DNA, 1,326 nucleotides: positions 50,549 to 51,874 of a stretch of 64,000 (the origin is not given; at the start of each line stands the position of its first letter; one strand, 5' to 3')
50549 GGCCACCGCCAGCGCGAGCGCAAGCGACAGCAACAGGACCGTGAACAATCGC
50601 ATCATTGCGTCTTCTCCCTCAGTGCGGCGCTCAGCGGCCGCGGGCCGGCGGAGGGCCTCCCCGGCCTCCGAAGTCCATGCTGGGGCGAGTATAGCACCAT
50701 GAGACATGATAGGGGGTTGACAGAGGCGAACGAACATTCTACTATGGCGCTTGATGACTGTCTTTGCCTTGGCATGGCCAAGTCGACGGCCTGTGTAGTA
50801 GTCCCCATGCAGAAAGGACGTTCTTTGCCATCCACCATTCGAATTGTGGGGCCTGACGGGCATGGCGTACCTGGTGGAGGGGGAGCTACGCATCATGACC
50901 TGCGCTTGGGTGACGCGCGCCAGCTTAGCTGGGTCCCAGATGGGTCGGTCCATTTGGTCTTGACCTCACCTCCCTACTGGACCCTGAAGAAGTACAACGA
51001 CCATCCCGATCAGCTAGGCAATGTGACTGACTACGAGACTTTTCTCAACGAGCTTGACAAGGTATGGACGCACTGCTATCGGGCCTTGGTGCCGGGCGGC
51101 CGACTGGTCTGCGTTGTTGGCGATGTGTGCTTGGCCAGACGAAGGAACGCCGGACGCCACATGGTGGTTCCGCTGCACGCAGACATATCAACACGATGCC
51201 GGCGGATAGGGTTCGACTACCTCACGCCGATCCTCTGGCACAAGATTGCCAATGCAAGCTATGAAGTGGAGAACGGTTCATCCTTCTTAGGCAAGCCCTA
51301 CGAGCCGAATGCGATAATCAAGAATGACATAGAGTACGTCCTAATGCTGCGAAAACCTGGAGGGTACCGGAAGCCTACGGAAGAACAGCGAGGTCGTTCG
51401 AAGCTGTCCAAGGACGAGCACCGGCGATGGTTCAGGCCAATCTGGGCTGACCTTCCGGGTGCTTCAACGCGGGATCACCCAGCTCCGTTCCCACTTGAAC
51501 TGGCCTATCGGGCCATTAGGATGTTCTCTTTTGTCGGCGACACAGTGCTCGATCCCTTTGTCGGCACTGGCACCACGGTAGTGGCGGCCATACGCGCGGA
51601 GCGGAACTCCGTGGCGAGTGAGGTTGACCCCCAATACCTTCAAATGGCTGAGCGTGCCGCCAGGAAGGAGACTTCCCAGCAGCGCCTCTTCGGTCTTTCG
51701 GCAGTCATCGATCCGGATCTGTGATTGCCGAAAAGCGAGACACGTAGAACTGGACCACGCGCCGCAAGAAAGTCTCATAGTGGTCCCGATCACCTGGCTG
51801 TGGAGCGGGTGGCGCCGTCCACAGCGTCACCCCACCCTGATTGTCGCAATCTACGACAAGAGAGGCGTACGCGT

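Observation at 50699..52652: Low-GC horizontally acquired type II R-M pair: beta-class (SPPY) MTase, probably N4-cytosine, with convergent putative endonuclease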

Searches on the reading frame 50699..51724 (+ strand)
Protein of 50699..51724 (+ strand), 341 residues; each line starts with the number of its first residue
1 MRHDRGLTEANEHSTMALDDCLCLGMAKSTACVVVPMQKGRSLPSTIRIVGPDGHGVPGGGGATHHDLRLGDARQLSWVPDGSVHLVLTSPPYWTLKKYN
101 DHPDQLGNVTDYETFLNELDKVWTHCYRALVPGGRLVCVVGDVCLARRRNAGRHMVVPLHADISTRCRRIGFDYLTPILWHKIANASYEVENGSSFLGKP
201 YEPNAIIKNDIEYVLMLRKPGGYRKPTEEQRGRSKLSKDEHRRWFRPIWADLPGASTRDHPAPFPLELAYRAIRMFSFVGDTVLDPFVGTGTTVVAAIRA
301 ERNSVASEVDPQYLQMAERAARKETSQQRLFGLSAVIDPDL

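Call 3: search_protein_families(library=pfam, proteins=[window:50699-51724:+], max_evalue=1)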
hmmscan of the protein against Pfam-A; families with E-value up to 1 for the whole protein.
window:50699-51724:+ (341 aa): 4 families
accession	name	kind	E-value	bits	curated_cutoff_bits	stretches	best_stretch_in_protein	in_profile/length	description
PF01555.25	N6_N4_Mtase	-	1.7e-36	126.7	26.7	1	84-318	1-220/221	DNA methylase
PF01170.24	UPF0020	-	0.00086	19.5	22.3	1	258-332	6-81/197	RMKL-like, methyltransferase domain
PF08241.18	Methyltransf_11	-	0.024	15.7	21.2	0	115-138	72-95/95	Methyltransferase domain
PF13649.12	Methyltransf_25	-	0.046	14.8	27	0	283-325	1-45/97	Methyltransferase domain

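Call 4: search_protein_families(library=ncbifam, proteins=[window:50699-51724:+], max_evalue=1)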
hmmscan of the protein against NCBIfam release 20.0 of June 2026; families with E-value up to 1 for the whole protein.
window:50699-51724:+ (341 aa): 7 families
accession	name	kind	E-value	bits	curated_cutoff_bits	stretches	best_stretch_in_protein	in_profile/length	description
NF008572.0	PRK11524.1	equivalog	2e-14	53.4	292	2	259-320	194-255/294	adenine-specific DNA-methyltransferase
NF050803.1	DnaMtaseCcrMCaul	equivalog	7.7e-11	41.5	830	1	257-324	183-250/350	adenine-specific DNA-methyltransferase CcrM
NF010253.0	PRK13699.1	subfamily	1.1e-08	35.1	244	1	256-318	140-202/226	DNA methyltransferase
NF043040.1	corrin_prot_MT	hypoth_equivalog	0.00028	20.4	180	1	279-329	41-91/216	corrinoid protein-associated methyltransferase CpaM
NF040721.1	Trm14_Arch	equivalog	0.015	14.5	280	1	259-308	170-220/370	tRNA (guanine(6)-N2)-methyltransferase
NF045667.1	MTase_DVU1556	equivalog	0.017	14.6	155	0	116-151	97-130/213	DVU_1556 family methyltransferase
TIGR01177.1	TIGR01177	hypoth_equivalog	0.042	13.1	316.55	1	280-297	183-200/330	TIGR01177 family methyltransferase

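Call 5: search_protein_families(library=padloc, proteins=[window:50699-51724:+], max_evalue=1)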
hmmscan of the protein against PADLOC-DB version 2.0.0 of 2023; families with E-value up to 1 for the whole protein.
window:50699-51724:+ (341 aa): 69 families (the best 25 are shown)
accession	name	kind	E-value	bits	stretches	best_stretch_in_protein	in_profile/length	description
PDLC03350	MTase_II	-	8.2e-62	207.4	1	69-326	60-300/312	Type II methyltransferase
PDLC03259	MTase_II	-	4.9e-59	198.2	1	64-318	2-252/423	Type II methyltransferase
PDLC03353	MTase_II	-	4e-53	178.6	1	67-321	11-250/260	Type II methyltransferase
PDLC03283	MTase_II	-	8.1e-52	174.6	1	64-321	3-271/352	Type II methyltransferase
PDLC03260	MTase_II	-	1.5e-28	97.8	2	223-322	208-308/349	Type II methyltransferase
PDLC03387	MTase_II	-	5.3e-27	92.7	1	71-322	17-276/289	Type II methyltransferase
PDLC03246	MTase_II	-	1e-24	85.3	1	73-316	121-361/376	Type II methyltransferase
PDLC03299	MTase_II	-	1.5e-21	75.1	2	257-321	193-257/296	Type II methyltransferase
PDLC03371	MTase_II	-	1.9e-21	74.8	1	76-326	22-257/260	Type II methyltransferase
PDLC03265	MTase_II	-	1.9e-16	58.4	2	259-319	266-326/333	Type II methyltransferase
PDLC03276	MTase_II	-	2.9e-16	57.7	1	71-317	149-396/404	Type II methyltransferase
PDLC03363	MTase_II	-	2.1e-14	51.6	1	258-318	55-115/294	Type II methyltransferase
PDLC03252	MTase_II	-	2.6e-14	51.3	1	71-323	96-355/365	Type II methyltransferase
PDLC03316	MTase_II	-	5.5e-14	49.9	2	70-147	42-117/390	Type II methyltransferase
PDLC03320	MTase_II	-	5.6e-14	50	2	258-321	211-274/289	Type II methyltransferase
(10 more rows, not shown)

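Call 6: search_solved_structures(query=window:50699-51724:+, max_evalue=0.001, show_alignments=2)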
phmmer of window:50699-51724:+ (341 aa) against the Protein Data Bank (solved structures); distinct sequences matched with E-value up to 0.001: 12.
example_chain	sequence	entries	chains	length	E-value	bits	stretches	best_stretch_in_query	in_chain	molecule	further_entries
2zie_A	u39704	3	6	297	4.8e-114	384.4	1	66-323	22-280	Putative modification methylase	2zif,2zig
8s9m_A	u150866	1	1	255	2.5e-14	56.4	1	232-321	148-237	DNA cytosine-N4 methyltransferase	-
8s9n_A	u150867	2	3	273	3.2e-14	56.1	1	232-321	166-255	DNA cytosine-N4 methyltransferase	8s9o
8urk_A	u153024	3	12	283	5.1e-10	42.2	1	255-319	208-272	Methyltransferase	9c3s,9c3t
9c3u_A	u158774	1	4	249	5.9e-10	42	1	255-318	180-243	Methyltransferase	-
1eg2_A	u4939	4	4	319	5.7e-09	38.8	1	259-316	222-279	MODIFICATION METHYLASE RSRI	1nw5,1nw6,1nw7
1nw8_A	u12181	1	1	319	1.3e-08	37.7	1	259-316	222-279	MODIFICATION METHYLASE RSRI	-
6pbd_A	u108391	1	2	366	6.5e-08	35.3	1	254-320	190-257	Modification methylase CcrMI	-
5hek_A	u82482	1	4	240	1.6e-07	34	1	235-319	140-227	Adenine specific DNA methyltransferase (DpnA)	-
5hfj_A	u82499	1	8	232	1.6e-07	34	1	235-319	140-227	Adenine specific DNA methyltransferase (DpnA)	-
1boo_A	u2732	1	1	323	2.6e-07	33.3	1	257-316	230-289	PROTEIN (N-4 CYTOSINE-SPECIFIC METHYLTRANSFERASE PVU II)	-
1g60_A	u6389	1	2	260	3.4e-05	26.4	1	259-318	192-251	Adenine-specific Methyltransferase MboIIA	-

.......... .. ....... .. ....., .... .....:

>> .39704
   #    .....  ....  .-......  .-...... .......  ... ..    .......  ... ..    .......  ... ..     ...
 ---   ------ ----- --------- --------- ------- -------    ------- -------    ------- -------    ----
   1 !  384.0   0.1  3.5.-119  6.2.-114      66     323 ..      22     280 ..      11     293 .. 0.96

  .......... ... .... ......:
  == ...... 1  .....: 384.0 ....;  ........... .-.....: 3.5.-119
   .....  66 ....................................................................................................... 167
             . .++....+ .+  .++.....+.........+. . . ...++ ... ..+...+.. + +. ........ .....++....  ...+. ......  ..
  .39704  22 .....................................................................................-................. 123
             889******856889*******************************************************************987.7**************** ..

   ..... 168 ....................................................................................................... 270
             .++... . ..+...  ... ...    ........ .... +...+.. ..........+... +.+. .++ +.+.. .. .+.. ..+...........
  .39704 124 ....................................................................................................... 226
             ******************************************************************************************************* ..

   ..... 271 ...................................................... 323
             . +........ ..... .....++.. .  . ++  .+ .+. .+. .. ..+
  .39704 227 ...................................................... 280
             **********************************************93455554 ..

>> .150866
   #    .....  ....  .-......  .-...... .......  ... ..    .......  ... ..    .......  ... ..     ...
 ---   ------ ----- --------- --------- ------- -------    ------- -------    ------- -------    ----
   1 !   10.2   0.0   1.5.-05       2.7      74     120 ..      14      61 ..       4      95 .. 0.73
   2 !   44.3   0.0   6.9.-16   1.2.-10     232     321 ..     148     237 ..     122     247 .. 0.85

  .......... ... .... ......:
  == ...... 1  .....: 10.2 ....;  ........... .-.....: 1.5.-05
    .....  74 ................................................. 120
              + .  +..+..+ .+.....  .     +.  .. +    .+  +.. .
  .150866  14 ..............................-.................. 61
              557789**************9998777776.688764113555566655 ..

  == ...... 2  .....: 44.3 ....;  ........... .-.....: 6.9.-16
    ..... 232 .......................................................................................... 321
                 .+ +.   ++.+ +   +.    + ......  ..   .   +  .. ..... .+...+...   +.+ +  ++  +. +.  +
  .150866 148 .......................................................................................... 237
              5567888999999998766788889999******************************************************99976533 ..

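Call 24: list_cluster_members(proteins=[P0001, window:50699-51721:+])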
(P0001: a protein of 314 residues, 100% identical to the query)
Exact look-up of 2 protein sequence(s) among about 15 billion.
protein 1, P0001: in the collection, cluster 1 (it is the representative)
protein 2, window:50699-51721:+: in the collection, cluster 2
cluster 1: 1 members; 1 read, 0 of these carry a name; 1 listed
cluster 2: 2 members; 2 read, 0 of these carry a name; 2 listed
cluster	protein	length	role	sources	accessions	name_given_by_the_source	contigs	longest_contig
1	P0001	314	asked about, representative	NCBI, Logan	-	-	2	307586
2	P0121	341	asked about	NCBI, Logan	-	-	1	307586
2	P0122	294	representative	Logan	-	-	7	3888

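Call 62: find_homologous_proteins(query=window:50807-51721:+, max_evalue=1e-10)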
Query window:50807-51721:+ (305 aa): 8000 proteins with E <= 1e-10 among 8000 candidates; the best 120 are listed.
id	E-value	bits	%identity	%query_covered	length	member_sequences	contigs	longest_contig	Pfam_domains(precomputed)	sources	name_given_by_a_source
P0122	2.5e-162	558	85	89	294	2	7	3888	PF01555.25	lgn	-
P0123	5.1e-152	524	80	86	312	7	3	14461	PF01555.25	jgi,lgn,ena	-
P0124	1.0e-151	523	78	90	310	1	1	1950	PF01555.25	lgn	-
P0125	1.0e-151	523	75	96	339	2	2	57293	PF01555.25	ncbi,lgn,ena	-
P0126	1.1e-151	523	79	90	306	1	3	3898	PF01555.25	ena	-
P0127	3.1e-151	521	79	88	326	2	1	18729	PF01555.25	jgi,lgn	jgi:site-specific DNA-methyltransferase (adenine-specific)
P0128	3.6e-151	521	78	92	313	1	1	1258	PF01170.25,PF01555.25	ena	-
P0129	4.6e-151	521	77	90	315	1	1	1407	PF01170.25,PF01555.25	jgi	jgi:site-specific DNA-methyltransferase (adenine-specific)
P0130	5.7e-151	520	82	87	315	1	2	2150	PF01555.25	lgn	-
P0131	1.0e-150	520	79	88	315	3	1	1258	PF01170.25,PF01555.25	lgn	-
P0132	1.4e-150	519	77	90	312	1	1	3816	PF01555.25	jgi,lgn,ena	-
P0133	2.2e-150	518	77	91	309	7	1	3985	PF01555.25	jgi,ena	-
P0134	2.8e-150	518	80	89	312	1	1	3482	PF01555.25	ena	-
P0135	3.1e-150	518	76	93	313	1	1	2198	PF01170.25,PF01555.25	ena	-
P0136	4.5e-150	517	79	88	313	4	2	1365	PF01555.25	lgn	-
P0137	9.8e-150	516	78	89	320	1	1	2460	PF01555.25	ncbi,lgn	-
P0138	1.1e-149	516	80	86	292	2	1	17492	PF01555.25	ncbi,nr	ncbi:MAG: site-specific DNA-methyltransferase [Acidobacteria bacterium]|nr:site-specific DNA-methylt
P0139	1.6e-149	516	77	91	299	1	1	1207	PF01555.25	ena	-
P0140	3.3e-149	515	78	89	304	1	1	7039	PF01170.25,PF01555.25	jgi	jgi:site-specific DNA-methyltransferase (adenine-specific)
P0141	8.0e-149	513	77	90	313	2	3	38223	PF01170.25,PF01555.25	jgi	jgi:site-specific DNA-methyltransferase (adenine-specific)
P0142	8.7e-149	513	77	90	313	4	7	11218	PF01555.25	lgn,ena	-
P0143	1.2e-148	513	74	93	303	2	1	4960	PF01555.25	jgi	jgi:DNA modification methylase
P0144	1.2e-148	513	77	91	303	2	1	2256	PF08241.19,PF01555.25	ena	-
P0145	1.7e-148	512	80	88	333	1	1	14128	PF01555.25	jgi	jgi:site-specific DNA-methyltransferase (adenine-specific)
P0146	1.7e-148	512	76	90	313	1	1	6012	PF01555.25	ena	-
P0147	3.3e-148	511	77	90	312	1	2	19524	PF01555.25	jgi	jgi:site-specific DNA-methyltransferase (adenine-specific)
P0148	4.2e-148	511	75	91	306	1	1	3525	PF01170.25,PF01555.25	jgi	jgi:site-specific DNA-methyltransferase (adenine-specific)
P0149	4.5e-148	511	75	90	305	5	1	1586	PF01555.25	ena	-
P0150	4.8e-148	511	77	89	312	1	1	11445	PF01555.25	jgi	jgi:DNA modification methylase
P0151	6.2e-148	510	78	88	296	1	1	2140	PF01555.25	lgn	-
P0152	6.2e-148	510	78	89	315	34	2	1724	PF01555.25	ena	-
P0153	6.3e-148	510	78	88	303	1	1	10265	PF01555.25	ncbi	-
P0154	1.4e-147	509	74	91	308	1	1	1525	PF01555.25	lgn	-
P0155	1.5e-147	509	79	87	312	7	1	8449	PF01555.25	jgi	jgi:site-specific DNA-methyltransferase (adenine-specific)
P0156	1.9e-147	509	79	88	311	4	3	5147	PF01555.25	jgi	jgi:DNA modification methylase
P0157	2.0e-147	509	76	90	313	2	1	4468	PF01170.25,PF01555.25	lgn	-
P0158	5.7e-147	507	76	91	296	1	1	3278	PF01555.25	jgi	-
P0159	5.8e-147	507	71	95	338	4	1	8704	PF01555.25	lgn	-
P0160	7.9e-147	507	78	88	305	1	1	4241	PF01170.25,PF01555.25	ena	-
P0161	1.4e-146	506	76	89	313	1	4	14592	PF01555.25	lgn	-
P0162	1.7e-146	506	77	89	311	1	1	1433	PF01555.25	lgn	-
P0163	2.2e-146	505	77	89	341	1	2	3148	PF01555.25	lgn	-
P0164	4.2e-146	504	77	88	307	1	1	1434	PF01555.25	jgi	jgi:modification methylase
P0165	5.5e-146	504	74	92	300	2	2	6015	PF01170.25,PF01555.25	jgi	-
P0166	6.7e-146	504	77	89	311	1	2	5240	PF01555.25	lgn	-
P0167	8.7e-146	503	71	95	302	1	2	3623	PF01555.25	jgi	jgi:modification methylase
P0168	9.8e-146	503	74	89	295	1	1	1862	PF01555.25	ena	-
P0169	1.1e-145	503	73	94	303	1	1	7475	PF01555.25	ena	-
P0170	1.1e-145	503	77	88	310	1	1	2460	PF01170.25,PF01555.25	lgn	-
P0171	1.4e-145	503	77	88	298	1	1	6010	PF01555.25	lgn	-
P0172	1.9e-145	502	73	92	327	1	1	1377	PF01555.25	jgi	jgi:DNA modification methylase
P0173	3.3e-145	501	77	88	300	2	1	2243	PF01555.25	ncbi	-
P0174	3.9e-145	501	72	94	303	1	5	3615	PF01555.25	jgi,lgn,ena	-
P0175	3.9e-145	501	77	88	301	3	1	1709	PF01555.25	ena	-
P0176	4.0e-145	501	73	94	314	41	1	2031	PF01555.25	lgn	-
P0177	4.2e-145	501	72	94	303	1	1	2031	PF01555.25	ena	-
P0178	4.5e-145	501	76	87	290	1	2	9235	PF01555.25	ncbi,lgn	-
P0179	5.0e-145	501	74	90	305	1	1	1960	PF01555.25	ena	-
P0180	5.6e-145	501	77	89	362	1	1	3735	PF01170.25,PF01555.25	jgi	jgi:site-specific DNA-methyltransferase (adenine-specific)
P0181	5.6e-145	501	77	88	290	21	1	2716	PF01555.25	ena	-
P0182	6.4e-145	501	74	91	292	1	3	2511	PF01555.25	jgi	jgi:site-specific DNA-methyltransferase (adenine-specific)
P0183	8.2e-145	500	75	90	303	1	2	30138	PF01170.25,PF01555.25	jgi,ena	-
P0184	8.7e-145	500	78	88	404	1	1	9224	PF12728.14,PF01555.25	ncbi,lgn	-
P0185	9.5e-145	500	75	89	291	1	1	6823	PF13649.13,PF01170.25,PF01555.25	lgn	-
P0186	1.1e-144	500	75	90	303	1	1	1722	PF01170.25,PF01555.25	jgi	-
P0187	1.2e-144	500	76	89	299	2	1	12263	PF01555.25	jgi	jgi:site-specific DNA-methyltransferase (adenine-specific)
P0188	1.2e-144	500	75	89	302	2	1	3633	PF01555.25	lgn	-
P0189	1.6e-144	499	74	89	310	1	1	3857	PF01555.25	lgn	-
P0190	1.8e-144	499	74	93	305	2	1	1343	PF01170.25,PF01555.25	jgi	jgi:site-specific DNA-methyltransferase (adenine-specific)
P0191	2.4e-144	499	75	88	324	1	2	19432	PF13649.13,PF01170.25,PF01555.25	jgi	jgi:DNA modification methylase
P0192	2.5e-144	499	76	89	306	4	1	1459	PF01170.25,PF01555.25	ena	-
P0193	2.9e-144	498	72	96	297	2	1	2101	PF01555.25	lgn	-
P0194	3.3e-144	498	75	91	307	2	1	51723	PF01555.25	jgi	-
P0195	4.8e-144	498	76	88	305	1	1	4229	PF01555.25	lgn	-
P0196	5.8e-144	497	71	94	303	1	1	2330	PF01555.25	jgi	-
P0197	5.8e-144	497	73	90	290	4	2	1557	PF01555.25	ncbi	-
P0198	1.1e-143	496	75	88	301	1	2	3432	PF01170.25,PF01555.25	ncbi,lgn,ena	-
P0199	1.1e-143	496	75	88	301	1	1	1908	PF01170.25,PF01555.25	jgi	-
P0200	1.3e-143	496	73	90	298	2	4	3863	PF01555.25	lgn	-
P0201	1.5e-143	496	76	88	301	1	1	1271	PF01555.25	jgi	-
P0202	1.5e-143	496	76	88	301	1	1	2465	PF01555.25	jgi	-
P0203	1.5e-143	496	75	89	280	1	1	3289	PF01555.25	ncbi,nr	ncbi:MAG: site-specific DNA-methyltransferase [Nitrospinae bacterium]|nr:site-specific DNA-methyltra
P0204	1.6e-143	496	74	90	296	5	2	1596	PF01170.25,PF01555.25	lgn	-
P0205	1.7e-143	496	74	91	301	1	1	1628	PF01170.25,PF01555.25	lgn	-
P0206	2.1e-143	496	75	89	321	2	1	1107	PF01170.25,PF01555.25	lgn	-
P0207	2.4e-143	495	76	88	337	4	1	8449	PF01555.25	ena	-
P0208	2.8e-143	495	71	93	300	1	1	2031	PF01170.25,PF01555.25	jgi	jgi:site-specific DNA-methyltransferase (adenine-specific)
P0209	3.1e-143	495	77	87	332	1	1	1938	PF01555.25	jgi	-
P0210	3.2e-143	495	75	88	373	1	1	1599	PF12728.14,PF01555.25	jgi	-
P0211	3.2e-143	495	73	93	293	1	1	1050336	PF01170.25,PF01555.25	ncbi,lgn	-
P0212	3.3e-143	495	77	89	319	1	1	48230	PF01555.25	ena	-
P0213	3.3e-143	495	77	89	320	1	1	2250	PF01555.25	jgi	-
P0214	3.7e-143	495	75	89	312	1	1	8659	PF01170.25,PF01555.25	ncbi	-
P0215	4.8e-143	494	75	90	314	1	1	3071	PF01555.25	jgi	jgi:modification methylase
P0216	5.2e-143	494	75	87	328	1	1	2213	PF01170.25,PF01555.25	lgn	-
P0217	5.4e-143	494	75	88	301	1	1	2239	PF01555.25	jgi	-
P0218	5.5e-143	494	75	89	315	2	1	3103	PF01555.25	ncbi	ncbi:MAG TPA: site-specific DNA-methyltransferase [Candidatus Binatia bacterium]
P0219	1.3e-142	493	73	93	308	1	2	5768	PF01555.25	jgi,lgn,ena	-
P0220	1.4e-142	493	77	87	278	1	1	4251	PF01170.25,PF01555.25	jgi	jgi:site-specific DNA-methyltransferase (adenine-specific)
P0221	1.7e-142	493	72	92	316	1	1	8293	PF01555.25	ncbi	-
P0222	2.0e-142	492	72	92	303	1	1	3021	PF01555.25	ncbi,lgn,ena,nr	ncbi:MAG TPA: site-specific DNA-methyltransferase [Ktedonobacteraceae bacterium]|nr:site-specific DN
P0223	2.2e-142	492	71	91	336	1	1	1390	PF01555.25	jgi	jgi:DNA modification methylase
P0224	2.2e-142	492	78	86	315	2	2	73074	PF01555.25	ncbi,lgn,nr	ncbi:MAG: site-specific DNA-methyltransferase [Planctomycetes bacterium]|nr:site-specific DNA-methyl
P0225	2.3e-142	492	77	86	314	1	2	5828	PF01555.25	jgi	jgi:modification methylase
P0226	2.3e-142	492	72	90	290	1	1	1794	PF01555.25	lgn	-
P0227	2.4e-142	492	73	92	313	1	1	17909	PF01170.25,PF01555.25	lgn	-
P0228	2.7e-142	492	75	89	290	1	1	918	PF01170.25,PF01555.25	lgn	-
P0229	2.7e-142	492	74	90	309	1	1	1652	PF01555.25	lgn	-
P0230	3.2e-142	492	74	90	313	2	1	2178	PF01555.25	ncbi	-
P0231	4.7e-142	491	73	88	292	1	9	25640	PF01555.25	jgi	jgi:modification methylase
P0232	5.1e-142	491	76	88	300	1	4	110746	PF13649.13,PF01170.25,PF01555.25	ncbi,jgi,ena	jgi:site-specific DNA-methyltransferase (adenine-specific)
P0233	5.7e-142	491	71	95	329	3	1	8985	PF01555.25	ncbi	-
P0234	6.1e-142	491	73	91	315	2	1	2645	PF01555.25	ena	-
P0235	6.3e-142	491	75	90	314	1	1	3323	PF01555.25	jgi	jgi:modification methylase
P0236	6.9e-142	491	78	85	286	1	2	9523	PF13649.13,PF01170.25,PF08241.19,PF01555.25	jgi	jgi:modification methylase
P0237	8.9e-142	490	75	88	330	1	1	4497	PF01555.25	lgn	-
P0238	9.5e-142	490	73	91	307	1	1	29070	PF01555.25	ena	-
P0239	1.2e-141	490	71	95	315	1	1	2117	PF01555.25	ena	-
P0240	1.2e-141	490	73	92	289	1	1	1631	PF01555.25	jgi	jgi:site-specific DNA-methyltransferase (adenine-specific)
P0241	1.2e-141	490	73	91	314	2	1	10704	PF01555.25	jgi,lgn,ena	-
